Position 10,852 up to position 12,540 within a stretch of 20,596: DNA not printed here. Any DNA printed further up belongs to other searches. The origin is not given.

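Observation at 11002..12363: Unrecognised ~450-aa Cys-containing C-terminal module shared by both giant proteins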

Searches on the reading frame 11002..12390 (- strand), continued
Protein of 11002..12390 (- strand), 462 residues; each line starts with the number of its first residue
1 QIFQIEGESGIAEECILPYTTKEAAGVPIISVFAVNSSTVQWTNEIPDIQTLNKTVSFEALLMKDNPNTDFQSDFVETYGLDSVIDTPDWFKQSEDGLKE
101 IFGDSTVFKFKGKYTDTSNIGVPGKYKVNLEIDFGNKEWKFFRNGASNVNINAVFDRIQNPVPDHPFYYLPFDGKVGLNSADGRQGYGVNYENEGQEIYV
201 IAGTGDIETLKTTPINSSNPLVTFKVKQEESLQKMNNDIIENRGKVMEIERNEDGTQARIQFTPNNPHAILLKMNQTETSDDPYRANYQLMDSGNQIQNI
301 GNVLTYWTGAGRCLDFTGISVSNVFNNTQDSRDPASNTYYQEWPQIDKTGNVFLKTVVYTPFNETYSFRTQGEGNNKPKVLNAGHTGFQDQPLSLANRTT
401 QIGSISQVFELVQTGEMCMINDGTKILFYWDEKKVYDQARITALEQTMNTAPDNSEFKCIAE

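Call 64: find_encoding_contigs(protein=P0156, flank=10000, max_places=2)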
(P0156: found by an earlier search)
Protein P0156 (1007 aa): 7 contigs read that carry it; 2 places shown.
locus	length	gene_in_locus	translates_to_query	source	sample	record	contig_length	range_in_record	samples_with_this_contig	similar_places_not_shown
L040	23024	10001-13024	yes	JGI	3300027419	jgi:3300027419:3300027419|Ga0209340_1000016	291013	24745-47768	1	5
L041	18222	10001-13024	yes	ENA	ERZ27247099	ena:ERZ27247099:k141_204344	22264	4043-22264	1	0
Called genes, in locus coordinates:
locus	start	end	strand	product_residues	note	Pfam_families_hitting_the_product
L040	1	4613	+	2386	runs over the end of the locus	PF17802:SpaA (faint), PF11974:bMG3 (faint), PF17210:SdrD_B (weak), PF13620:CarboxypepD_reg (weak)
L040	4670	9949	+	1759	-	PF13620:CarboxypepD_reg (faint), PF00028:Cadherin (weak)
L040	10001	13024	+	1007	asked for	-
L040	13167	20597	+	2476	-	PF13620:CarboxypepD_reg (faint), PF17802:SpaA (faint)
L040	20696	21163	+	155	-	-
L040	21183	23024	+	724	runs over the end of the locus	-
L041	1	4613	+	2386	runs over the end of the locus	PF17802:SpaA (faint), PF11974:bMG3 (faint), PF17210:SdrD_B (weak), PF13620:CarboxypepD_reg (weak)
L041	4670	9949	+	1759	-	PF13620:CarboxypepD_reg (faint), PF00028:Cadherin (weak)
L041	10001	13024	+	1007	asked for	-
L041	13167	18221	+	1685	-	?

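Call 70: search_solved_structures(query=A4, max_evalue=1)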
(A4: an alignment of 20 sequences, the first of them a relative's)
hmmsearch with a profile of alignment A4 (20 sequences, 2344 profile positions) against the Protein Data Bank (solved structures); distinct sequences matched with E-value up to 1: 10.
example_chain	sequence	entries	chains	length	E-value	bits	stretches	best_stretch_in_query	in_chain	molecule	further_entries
8qox_B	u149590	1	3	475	0.00048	20.1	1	934-1013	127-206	Conserved membrane protein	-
4mli_A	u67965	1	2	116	0.042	13.7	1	228-322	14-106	Fibronectin binding protein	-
3phs_A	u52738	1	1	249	0.06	13.2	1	259-413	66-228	Cell wall surface anchor family protein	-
6tpl_A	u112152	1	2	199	0.07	13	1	911-994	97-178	Intimin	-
2x5p_A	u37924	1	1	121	0.091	12.6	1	228-327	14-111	FIBRONECTIN BINDING PROTEIN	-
9y63_A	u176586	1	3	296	0.095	12.5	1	331-396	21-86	Protein FAM171A1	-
3e8v_A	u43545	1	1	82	0.096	12.5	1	423-488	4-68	Possible transglutaminase-family protein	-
4wi0_B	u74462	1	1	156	0.1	12.4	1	258-318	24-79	Cellulosomal scaffoldin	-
4u3s_B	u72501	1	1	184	0.13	12.1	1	257-318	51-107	Cellulosomal scaffoldin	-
4mls_A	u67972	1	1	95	0.17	11.7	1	241-322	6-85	Fibronectin binding protein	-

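Call 71: search_solved_structures(query=A4, max_evalue=0.001, show_alignments=1)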
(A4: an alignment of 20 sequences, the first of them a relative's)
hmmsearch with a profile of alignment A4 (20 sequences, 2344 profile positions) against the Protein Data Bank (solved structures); distinct sequences matched with E-value up to 0.001: 1.
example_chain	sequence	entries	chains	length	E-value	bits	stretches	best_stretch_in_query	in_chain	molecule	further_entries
8qox_B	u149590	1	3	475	0.00048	20.1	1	934-1013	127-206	Conserved membrane protein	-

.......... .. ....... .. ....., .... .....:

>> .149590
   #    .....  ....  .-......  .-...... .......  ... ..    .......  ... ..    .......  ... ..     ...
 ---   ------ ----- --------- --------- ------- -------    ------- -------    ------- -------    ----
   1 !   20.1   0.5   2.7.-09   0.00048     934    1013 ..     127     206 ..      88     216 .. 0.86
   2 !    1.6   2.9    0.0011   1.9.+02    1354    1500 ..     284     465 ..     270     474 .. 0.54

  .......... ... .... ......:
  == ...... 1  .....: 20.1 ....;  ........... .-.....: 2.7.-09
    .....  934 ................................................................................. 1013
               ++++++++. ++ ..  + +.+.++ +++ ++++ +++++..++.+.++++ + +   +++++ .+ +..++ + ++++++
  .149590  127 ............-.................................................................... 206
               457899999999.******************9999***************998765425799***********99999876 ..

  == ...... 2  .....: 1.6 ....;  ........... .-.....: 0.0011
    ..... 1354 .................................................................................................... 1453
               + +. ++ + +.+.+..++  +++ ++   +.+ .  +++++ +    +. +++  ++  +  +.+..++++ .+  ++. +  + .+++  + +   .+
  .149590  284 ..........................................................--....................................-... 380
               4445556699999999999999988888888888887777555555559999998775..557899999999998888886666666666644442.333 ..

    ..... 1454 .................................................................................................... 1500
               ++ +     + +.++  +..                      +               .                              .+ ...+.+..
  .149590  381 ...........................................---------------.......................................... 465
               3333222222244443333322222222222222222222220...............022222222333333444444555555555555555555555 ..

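Call 82: find_related_loci(query=A1, collection=viral_contigs, flank=5000)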
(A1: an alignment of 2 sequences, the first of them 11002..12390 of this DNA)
Query A1 (462 aa) in viral_contigs; peptide patterns used: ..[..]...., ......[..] (x = any residue, [..] = any of these).
48 stretches matched a pattern, but none encodes a relative of the query by tblastn (E <= 1e-3).

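Call 88: search_dna_similar(query=window:11002-12390:-, collection=phages, mode=protein, max_evalue=0.001, max_rows=5)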
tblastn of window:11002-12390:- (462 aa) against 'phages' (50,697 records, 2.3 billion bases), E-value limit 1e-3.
No match.

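Call 89: search_dna_similar(query=window:11002-12390:-, collection=plasmids, mode=protein, max_evalue=0.001, max_rows=5)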
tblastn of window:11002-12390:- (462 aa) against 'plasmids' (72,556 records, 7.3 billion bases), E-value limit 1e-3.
No match.
